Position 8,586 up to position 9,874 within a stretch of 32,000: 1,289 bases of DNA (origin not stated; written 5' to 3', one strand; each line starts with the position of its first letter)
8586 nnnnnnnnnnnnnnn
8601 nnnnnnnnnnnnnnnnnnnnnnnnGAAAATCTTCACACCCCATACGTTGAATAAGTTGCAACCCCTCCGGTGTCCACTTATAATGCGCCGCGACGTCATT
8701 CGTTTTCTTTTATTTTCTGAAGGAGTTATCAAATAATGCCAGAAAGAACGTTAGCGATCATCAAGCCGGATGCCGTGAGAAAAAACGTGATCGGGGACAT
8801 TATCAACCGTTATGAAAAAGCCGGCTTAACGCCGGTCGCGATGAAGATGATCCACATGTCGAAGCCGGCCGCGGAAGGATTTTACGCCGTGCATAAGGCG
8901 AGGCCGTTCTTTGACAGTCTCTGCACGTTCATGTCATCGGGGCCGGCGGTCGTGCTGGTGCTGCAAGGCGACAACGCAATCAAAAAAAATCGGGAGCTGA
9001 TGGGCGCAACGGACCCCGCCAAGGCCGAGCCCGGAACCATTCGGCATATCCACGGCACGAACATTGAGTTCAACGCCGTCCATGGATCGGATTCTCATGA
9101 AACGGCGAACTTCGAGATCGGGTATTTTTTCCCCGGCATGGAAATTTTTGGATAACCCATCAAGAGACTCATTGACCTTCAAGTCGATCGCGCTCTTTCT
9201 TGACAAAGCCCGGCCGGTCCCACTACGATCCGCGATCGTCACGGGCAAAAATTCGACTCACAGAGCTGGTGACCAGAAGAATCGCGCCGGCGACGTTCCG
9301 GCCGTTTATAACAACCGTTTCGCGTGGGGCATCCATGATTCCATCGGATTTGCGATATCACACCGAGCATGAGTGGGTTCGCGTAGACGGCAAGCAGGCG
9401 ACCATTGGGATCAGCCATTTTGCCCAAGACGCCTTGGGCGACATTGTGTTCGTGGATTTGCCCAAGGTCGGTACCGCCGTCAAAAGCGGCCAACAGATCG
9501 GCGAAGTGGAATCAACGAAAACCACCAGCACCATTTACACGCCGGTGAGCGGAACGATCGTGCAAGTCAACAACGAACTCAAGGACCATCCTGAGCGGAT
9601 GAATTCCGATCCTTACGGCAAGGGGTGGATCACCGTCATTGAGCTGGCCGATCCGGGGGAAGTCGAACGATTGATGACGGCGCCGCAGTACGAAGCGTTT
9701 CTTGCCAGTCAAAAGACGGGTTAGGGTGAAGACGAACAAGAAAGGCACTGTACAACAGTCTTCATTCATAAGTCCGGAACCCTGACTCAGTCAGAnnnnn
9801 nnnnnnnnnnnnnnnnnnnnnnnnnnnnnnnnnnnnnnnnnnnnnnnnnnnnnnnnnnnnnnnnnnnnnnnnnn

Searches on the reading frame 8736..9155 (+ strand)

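Call 89: search_protein_families(library=pfam, proteins=[window:8736-9155:+], max_evalue=0.0001)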
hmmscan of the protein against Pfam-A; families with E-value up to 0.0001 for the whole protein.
window:8736-9155:+ (139 aa): 1 family
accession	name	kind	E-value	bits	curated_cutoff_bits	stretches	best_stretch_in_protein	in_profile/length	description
PF00334.24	NDK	-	2.5e-54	183.3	27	1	3-136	1-134/135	Nucleoside diphosphate kinase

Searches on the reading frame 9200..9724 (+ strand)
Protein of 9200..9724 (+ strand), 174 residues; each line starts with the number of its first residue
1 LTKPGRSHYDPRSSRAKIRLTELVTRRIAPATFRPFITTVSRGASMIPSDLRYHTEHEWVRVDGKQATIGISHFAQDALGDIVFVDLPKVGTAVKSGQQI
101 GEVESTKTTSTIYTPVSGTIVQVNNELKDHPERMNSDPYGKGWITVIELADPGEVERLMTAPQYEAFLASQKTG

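Call 89: search_protein_families(library=pfam, proteins=[window:9200-9724:+], max_evalue=0.0001)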
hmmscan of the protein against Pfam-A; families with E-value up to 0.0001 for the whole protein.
window:9200-9724:+ (174 aa): 2 families
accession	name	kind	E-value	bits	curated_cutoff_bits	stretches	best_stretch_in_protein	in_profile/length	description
PF01597.25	GCV_H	-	2.5e-44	150.5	22.2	1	51-169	1-120/122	Glycine cleavage H-protein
PF13375.12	RnfC_N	-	7.1e-06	26.4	25.6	1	89-135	47-92/101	RnfC Barrel sandwich hybrid domain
